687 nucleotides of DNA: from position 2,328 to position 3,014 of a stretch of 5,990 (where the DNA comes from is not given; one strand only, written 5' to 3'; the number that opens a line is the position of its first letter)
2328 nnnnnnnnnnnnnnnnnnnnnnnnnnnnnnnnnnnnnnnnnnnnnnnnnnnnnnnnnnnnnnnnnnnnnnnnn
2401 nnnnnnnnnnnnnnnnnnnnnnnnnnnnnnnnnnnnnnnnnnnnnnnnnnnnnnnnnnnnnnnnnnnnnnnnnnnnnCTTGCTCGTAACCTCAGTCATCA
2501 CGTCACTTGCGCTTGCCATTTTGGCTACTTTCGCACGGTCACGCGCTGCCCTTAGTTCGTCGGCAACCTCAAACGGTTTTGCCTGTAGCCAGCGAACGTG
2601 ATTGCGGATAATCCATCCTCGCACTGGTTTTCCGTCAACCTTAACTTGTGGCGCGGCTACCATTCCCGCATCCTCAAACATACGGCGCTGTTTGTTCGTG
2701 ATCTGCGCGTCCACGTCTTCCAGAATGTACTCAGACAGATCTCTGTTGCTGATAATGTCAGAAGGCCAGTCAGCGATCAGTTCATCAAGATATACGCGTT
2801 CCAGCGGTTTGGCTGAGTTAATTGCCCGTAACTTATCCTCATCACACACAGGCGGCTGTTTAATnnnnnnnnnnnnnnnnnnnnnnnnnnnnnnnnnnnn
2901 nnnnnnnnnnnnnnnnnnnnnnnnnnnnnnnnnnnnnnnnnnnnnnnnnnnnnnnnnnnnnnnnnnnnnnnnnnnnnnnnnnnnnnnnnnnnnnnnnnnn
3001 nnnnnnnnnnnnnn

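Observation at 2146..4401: Self-contained replication module: alpA-like gene, SF3-helicase initiator, terminator, then iteron origin directly 3' of the initiator gene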

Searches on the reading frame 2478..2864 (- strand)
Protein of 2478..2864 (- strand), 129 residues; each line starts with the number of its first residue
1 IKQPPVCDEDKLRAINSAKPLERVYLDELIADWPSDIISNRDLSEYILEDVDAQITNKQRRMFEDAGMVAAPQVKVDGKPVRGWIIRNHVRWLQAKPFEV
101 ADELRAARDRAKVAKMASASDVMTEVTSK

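Call 90: predict_structure(alignment_id=A3)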
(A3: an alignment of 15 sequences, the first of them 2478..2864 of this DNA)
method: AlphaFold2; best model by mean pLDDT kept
length: 129 residues; sequences in the alignment: 15
mean_pLDDT: 81.8   pTM: 0.67
mean pLDDT of the five models: 81.8, 81.6, 81.2, 80.1, 71.7
residues with pLDDT >= 90: 19; 70-90: 90; 50-70: 17; < 50: 3
segments of 3 or more residues with pLDDT < 50: 1-3
pLDDT, mean of each block of 10 residues (from residue 1): 53 63 84 90 86 84 89 85 90 90 87 82 81
secondary structure, 60 per line:
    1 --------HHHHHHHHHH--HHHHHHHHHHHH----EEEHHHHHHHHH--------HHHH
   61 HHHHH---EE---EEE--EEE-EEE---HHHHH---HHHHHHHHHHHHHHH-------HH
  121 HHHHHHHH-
elements in order: H9-18 H21-32 E37-39 H40-48 H57-65 E74-76 E79-81 E83-85 H89-93 H97-111 H119-128

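Call 92: fold_search(model_id=the predicted structure, library=pdb)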
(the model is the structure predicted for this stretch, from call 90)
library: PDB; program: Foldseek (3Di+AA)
matches with E <= 10: 132; with E <= 0.001: 0
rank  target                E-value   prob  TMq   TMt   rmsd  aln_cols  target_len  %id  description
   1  5zi8_A                2.0e-01  0.44  0.34  0.40  10.6       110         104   16  Crystal structure of the PadR-family transcriptional regulator Rv3488 of Mycobacterium tuberculosis H37Rv in complex w (released 2018-10-17)
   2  4ejo_B                2.4e-01  0.30  0.30  0.33  11.6       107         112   17  Crystal structure of padr family transcriptional regulator from Eggerthella lenta DSM 2243 (released 2012-04-25)
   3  5zi8_B                3.5e-01  0.35  0.34  0.40  10.6       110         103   16  Crystal structure of the PadR-family transcriptional regulator Rv3488 of Mycobacterium tuberculosis H37Rv in complex w (released 2018-10-17)
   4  4g6q_B                4.7e-01  0.25  0.30  0.25  12.8        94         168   14  The crystal structure of a functionally unknown protein Kfla_6221 from Kribbella flavida DSM 17836 (released 2012-09-19)
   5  9efw_A                5.4e-01  0.14  0.28  0.30  10.7       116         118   18  Co-crystal structure of yeast Forkhead transcription factor Fkh1 bound to DNA (released 2025-09-24)
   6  3r0a_A                6.4e-01  0.33  0.37  0.39  12.8       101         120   19  Possible transcriptional regulator from Methanosarcina mazei Go1 (gi 21227196) (released 2011-03-23)
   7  2b0l_C                6.4e-01  0.14  0.27  0.32   9.1        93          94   14  C-terminal DNA binding domain of transcriptional pleiotropic repressor CodY. (released 2006-02-21)
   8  4g6q_A                6.8e-01  0.23  0.34  0.26  13.0       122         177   15  The crystal structure of a functionally unknown protein Kfla_6221 from Kribbella flavida DSM 17836 (released 2012-09-19)
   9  6pco_C                6.8e-01  0.20  0.31  0.31  12.4       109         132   10  Mechanism for regulation of DNA binding of Bordetella bronchiseptica BpsR by 6-hydroxynicotinic acid (released 2019-11-06)
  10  3w6j_E                1.1e+00  0.21  0.34  0.28   7.3        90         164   13  Crystal structure of ScpAB core complex (released 2013-04-24)
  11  4yif_B                1.1e+00  0.12  0.33  0.31  14.1       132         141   19  Crystal structure of Rv0880 (released 2015-06-10)
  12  5ey0_B                1.1e+00  0.14  0.29  0.18   8.8        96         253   14  Crystal structure of CodY from Staphylococcus aureus with GTP and Ile (released 2016-09-14)
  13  3k0l_A                1.2e+00  0.16  0.33  0.31  11.0        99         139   21  Crystal Structure of Putative MarR Family Transcriptional Regulator from Acinetobacter sp. ADP (released 2009-10-13)
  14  2fsw_B                1.2e+00  0.13  0.31  0.36  10.0       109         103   17  Crystal Structure of the Putative Transcriptional Regualator, MarR family from Porphyromonas gingivalis W83 (released 2006-03-07)
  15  5f7q_E                1.3e+00  0.25  0.33  0.13   5.7        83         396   11  ROK repressor Lmo0178 from Listeria monocytogenes bound to operator (released 2016-09-07)
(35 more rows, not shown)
